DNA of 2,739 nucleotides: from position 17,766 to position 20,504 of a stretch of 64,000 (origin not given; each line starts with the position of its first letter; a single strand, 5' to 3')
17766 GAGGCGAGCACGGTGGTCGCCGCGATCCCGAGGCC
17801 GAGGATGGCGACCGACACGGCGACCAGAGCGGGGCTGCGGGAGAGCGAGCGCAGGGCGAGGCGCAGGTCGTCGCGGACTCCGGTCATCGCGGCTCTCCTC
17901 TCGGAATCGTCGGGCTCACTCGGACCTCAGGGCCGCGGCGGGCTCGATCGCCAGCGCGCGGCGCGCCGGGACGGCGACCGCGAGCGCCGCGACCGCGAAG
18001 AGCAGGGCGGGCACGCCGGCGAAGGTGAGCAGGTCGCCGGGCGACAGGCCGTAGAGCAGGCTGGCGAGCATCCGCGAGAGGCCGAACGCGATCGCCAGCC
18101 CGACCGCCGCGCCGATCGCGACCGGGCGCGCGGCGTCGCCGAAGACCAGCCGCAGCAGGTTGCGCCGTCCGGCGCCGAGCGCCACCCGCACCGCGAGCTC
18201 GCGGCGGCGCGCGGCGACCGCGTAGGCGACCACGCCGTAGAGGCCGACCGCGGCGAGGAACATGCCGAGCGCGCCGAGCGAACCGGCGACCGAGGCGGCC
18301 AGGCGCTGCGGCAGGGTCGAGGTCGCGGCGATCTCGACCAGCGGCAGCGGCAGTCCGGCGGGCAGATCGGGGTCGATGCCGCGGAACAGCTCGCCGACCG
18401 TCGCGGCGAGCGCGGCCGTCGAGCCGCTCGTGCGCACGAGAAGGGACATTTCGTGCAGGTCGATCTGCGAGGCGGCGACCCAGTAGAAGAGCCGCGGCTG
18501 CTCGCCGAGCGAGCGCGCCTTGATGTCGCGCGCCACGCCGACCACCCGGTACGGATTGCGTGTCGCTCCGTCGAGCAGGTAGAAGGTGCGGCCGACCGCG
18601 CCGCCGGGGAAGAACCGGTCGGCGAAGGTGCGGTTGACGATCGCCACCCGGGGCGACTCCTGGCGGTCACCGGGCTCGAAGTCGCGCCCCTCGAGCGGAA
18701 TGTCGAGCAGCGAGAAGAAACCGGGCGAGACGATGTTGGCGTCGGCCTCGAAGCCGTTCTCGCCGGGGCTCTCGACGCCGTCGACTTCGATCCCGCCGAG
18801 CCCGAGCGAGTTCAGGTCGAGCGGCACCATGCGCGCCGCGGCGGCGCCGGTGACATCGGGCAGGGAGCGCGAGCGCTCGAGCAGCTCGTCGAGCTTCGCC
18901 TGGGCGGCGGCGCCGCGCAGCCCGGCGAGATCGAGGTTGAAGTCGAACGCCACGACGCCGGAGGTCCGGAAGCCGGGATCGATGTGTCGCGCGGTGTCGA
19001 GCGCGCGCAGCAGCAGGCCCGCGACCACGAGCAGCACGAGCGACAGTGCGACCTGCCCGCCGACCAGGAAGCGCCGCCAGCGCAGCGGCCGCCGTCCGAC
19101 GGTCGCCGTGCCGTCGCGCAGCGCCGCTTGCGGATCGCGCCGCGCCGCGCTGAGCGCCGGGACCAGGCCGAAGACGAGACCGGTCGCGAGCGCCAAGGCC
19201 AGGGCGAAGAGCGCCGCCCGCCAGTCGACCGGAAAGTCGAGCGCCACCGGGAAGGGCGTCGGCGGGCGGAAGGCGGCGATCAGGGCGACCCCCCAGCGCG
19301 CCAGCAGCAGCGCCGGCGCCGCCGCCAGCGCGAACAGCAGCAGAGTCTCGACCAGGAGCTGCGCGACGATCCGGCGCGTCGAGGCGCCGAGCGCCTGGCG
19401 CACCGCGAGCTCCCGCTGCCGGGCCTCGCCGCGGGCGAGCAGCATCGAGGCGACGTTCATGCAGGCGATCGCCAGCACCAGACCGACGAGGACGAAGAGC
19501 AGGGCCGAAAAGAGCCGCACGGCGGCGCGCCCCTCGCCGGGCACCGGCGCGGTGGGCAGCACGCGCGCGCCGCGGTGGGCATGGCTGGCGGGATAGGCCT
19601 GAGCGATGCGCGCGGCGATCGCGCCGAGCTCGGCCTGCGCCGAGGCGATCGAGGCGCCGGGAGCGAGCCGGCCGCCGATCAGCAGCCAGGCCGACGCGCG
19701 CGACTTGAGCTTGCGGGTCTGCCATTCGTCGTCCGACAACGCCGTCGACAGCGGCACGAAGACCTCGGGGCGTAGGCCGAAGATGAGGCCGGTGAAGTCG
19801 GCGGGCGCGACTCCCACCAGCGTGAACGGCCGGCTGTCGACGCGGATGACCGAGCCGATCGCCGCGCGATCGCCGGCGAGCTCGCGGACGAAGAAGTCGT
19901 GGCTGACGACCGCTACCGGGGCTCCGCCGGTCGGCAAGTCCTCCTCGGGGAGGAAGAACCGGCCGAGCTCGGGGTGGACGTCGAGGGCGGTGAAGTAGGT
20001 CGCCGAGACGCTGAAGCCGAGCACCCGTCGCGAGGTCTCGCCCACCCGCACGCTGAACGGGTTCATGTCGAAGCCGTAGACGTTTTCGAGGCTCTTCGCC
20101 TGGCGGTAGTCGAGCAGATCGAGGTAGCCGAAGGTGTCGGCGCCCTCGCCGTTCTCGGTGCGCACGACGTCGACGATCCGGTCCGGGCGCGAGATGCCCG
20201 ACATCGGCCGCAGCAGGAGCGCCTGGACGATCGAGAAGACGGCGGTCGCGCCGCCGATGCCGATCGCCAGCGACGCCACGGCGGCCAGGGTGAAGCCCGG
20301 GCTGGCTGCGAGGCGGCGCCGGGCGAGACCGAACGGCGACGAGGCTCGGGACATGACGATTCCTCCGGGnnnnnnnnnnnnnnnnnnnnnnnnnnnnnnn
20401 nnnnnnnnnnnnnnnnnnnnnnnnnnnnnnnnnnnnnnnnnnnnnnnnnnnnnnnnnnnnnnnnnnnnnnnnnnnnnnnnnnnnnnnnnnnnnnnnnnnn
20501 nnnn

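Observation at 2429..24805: Super-operon: one MacA-like adaptor, two MacB-type ATPases and eight tandem ADOP permease paralogs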

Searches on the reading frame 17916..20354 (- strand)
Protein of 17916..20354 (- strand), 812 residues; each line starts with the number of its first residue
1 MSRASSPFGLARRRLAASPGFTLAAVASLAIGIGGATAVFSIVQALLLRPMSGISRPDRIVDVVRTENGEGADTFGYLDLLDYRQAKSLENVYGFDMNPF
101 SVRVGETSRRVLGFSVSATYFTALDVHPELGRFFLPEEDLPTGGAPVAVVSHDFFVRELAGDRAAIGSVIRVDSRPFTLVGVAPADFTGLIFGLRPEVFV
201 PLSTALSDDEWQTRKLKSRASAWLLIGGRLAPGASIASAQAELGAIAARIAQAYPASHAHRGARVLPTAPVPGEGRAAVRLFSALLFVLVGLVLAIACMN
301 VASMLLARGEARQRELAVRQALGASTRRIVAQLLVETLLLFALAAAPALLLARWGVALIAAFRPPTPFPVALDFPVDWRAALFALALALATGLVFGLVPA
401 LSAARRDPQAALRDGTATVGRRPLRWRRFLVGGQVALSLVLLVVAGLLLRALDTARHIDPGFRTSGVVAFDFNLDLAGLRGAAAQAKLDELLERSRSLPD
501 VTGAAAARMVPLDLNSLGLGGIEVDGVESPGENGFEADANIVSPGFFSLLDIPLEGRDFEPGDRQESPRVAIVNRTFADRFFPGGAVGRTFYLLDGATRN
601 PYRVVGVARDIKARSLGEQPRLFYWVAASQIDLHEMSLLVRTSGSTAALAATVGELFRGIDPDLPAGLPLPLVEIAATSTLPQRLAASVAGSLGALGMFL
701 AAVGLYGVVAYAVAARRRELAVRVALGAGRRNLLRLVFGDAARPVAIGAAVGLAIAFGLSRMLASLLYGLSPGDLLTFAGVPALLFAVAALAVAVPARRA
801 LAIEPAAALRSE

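Call 6: search_protein_families(library=ncbifam, proteins=[window:17916-20354:-], max_evalue=0.00001)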
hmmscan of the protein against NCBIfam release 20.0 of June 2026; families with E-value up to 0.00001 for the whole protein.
window:17916-20354:- (812 aa): 3 families
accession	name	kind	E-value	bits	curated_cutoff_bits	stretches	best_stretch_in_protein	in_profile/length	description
TIGR03434.1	ADOP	subfamily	5.5e-226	752.4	622.3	1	11-812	8-803/803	ADOP family duplicated permease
NF007826.0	PRK10535.1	equivalog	1.3e-13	50.1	966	1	276-412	518-645/648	macrolide ABC transporter ATP-binding protein/permease MacB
TIGR02212.1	lolCE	equivalog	1.6e-06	27.4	362.45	0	278-331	261-314/411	lipoprotein-releasing ABC transporter permease subunit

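Call 7: search_protein_families(library=pfam, proteins=[window:17916-20354:-], max_evalue=0.001)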
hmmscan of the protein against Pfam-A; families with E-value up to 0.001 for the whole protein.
window:17916-20354:- (812 aa): 2 families
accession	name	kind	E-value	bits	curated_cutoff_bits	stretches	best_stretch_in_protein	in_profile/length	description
PF12704.14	MacB_PCD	-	1.7e-39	136.7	27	2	22-245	1-206/207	MacB-like periplasmic core domain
PF02687.27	FtsX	-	3.1e-24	85.7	25.5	2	288-408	2-120/120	FtsX-like permease C-terminal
